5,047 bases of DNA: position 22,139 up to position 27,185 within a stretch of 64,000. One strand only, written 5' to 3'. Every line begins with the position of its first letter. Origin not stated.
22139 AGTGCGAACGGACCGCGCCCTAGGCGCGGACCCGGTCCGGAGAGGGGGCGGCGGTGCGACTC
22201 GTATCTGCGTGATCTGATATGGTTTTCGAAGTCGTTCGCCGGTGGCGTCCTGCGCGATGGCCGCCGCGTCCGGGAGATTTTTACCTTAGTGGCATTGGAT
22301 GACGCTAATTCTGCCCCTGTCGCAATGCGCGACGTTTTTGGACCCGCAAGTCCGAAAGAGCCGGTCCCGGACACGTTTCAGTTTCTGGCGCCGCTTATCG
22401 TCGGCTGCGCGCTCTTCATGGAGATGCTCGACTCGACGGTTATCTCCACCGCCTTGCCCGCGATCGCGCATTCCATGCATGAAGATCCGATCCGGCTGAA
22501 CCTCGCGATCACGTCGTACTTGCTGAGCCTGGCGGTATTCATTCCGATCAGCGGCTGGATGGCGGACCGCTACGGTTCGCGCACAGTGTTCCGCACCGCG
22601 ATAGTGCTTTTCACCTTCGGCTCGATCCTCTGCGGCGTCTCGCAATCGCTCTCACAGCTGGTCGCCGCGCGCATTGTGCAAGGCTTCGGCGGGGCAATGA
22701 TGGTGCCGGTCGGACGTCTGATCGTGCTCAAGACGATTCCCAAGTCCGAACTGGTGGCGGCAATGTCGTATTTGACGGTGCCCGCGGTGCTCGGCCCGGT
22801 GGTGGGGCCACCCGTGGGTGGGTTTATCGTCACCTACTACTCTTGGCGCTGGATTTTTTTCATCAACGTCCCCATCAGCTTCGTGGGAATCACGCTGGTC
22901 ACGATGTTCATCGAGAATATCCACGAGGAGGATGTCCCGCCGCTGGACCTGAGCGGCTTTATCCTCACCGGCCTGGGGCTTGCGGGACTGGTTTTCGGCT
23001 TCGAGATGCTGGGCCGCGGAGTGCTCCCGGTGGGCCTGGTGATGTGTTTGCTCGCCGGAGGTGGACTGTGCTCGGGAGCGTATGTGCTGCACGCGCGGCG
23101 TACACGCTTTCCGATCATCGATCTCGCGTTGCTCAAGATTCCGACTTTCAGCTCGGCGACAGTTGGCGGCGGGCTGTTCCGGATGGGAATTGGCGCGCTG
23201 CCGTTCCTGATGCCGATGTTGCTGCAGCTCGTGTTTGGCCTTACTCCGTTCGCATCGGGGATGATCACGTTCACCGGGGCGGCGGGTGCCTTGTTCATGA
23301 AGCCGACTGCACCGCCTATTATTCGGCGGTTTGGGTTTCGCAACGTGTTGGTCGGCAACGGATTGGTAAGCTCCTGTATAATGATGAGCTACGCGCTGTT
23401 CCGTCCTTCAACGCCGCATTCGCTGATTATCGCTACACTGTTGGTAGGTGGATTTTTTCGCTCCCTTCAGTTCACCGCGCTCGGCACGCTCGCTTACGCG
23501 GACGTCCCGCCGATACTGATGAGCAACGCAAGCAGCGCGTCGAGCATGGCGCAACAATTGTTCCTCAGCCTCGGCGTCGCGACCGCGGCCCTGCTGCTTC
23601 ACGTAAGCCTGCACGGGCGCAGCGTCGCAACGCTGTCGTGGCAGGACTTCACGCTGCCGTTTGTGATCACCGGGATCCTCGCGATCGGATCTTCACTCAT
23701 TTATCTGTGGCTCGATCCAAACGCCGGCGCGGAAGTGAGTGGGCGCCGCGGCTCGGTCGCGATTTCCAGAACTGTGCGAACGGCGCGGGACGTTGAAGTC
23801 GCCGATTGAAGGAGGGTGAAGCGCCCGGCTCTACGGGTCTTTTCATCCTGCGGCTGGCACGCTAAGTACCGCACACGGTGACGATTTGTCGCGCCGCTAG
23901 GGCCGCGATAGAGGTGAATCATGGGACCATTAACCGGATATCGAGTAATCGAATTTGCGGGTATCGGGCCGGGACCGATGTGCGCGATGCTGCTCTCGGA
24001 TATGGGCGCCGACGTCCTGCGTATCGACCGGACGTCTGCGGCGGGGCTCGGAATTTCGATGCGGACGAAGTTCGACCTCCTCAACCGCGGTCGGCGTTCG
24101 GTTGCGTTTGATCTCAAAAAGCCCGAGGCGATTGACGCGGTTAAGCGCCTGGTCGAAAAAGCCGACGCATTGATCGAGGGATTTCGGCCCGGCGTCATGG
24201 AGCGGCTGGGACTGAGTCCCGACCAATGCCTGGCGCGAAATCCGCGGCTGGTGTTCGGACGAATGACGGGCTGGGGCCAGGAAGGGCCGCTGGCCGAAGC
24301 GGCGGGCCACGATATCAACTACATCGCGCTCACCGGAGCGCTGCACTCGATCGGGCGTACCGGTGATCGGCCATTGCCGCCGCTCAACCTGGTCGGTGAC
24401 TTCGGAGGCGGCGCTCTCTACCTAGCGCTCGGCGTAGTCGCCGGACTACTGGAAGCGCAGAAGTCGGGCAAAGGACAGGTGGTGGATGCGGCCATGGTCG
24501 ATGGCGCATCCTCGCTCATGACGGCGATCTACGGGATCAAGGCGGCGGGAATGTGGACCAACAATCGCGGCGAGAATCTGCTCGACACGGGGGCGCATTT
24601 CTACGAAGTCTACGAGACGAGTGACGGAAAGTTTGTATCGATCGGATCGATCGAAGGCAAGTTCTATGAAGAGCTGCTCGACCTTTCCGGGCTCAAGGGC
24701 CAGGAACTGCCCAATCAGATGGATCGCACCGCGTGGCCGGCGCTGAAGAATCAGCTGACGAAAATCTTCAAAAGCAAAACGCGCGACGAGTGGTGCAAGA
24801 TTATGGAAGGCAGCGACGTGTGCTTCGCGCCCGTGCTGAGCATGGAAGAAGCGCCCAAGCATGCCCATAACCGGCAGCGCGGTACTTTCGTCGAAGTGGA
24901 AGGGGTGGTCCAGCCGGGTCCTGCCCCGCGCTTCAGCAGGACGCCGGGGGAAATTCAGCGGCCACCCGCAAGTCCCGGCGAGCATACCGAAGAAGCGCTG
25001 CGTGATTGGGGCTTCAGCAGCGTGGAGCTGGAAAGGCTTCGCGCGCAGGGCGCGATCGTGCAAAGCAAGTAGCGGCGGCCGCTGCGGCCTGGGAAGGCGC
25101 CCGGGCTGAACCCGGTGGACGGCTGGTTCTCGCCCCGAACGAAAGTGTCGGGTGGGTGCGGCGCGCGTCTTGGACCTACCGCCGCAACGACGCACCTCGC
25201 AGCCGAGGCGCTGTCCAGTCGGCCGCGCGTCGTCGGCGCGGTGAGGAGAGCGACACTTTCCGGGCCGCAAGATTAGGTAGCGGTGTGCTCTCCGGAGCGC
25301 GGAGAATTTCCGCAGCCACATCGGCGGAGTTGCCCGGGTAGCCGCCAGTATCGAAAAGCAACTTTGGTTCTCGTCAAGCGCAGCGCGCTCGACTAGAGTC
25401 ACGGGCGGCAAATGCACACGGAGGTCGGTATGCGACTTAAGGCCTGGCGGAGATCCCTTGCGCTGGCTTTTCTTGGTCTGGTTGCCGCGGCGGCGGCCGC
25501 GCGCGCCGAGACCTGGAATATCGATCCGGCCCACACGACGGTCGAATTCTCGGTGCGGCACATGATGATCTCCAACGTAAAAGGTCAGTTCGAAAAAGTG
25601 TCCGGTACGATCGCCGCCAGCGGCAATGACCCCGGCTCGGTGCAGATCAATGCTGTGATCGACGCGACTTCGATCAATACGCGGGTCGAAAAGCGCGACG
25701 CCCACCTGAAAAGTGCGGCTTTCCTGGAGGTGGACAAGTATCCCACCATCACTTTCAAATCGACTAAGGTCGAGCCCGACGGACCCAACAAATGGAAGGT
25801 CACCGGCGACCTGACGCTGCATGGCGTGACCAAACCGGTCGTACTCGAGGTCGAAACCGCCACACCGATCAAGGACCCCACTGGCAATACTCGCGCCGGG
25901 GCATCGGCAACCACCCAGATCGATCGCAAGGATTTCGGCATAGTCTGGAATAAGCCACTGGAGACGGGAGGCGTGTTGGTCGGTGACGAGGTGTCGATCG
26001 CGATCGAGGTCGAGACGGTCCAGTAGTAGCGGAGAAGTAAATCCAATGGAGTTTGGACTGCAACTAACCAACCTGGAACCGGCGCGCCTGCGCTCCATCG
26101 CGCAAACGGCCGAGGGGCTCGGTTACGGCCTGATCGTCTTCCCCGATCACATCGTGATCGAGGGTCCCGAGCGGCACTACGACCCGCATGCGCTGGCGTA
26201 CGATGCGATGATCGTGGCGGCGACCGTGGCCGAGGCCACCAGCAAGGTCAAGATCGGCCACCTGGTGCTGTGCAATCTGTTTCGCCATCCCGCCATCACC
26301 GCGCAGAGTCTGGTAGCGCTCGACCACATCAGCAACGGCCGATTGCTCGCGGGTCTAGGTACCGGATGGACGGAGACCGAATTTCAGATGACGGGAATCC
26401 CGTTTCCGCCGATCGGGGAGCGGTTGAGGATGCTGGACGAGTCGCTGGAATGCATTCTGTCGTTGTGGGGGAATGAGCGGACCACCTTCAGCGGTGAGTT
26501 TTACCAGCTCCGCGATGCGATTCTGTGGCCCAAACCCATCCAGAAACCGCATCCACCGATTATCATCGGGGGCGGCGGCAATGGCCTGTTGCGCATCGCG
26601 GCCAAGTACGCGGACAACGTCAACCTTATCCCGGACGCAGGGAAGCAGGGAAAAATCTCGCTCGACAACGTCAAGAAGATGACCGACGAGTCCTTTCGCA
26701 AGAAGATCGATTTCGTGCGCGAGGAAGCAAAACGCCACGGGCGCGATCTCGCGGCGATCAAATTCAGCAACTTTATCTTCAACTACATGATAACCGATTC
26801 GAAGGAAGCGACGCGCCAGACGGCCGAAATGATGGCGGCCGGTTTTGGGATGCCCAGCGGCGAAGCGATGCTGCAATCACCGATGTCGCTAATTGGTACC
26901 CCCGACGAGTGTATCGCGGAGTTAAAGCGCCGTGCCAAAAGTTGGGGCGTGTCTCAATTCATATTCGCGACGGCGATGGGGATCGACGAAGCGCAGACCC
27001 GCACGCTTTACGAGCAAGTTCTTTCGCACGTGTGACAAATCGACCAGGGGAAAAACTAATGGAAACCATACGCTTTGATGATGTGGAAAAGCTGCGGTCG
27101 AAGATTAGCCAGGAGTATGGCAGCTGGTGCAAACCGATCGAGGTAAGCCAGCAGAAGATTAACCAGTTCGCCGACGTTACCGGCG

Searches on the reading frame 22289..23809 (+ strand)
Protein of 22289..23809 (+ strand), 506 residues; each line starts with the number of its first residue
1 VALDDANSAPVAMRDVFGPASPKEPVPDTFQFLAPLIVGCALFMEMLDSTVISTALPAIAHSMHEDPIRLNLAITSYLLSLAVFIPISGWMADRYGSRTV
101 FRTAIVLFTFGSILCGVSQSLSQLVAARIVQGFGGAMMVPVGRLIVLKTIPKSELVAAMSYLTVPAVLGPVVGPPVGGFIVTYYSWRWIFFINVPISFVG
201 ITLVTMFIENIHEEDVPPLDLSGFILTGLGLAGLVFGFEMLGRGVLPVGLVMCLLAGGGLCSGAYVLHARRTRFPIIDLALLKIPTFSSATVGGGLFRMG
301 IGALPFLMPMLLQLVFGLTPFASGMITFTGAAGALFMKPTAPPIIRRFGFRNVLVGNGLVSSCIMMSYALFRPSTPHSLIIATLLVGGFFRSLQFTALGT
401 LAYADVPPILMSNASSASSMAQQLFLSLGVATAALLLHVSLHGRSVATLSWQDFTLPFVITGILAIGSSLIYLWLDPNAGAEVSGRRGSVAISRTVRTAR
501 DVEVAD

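Call 58: search_protein_families(library=pfam, proteins=[window:22289-23809:+], max_evalue=0.00001)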
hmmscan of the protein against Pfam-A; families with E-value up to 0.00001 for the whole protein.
window:22289-23809:+ (506 aa): 3 families
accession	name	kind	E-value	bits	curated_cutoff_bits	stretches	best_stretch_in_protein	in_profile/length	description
PF07690.21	MFS_1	-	2.1e-53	181.9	33.4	2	40-429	3-346/347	Major Facilitator Superfamily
PF05977.19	MFS_3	-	9.6e-07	28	27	1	76-229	53-211/524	Transmembrane secretion effector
PF06609.19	TRI12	-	1.1e-06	27.8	23.2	1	54-207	65-216/599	Fungal trichothecene efflux pump (TRI12)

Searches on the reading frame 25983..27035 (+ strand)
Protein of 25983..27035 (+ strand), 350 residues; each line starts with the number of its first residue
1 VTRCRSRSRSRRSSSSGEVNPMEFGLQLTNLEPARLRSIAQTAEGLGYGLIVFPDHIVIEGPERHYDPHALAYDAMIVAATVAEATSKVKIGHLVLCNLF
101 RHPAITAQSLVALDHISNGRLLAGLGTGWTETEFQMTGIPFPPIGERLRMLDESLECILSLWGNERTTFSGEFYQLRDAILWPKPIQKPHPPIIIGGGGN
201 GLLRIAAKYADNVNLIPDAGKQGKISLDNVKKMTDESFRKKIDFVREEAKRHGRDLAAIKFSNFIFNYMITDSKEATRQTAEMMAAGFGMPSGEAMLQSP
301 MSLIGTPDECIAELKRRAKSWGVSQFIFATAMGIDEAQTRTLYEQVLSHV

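Call 59: search_protein_families(library=pfam, proteins=[window:25983-27035:+], max_evalue=0.00001)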
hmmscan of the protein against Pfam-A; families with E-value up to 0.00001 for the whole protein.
window:25983-27035:+ (350 aa): 1 family
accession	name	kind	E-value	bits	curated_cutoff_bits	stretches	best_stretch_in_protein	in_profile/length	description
PF00296.26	Bac_luciferase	-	1.4e-48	166.3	27.9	1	32-285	21-246/314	Luciferase-like monooxygenase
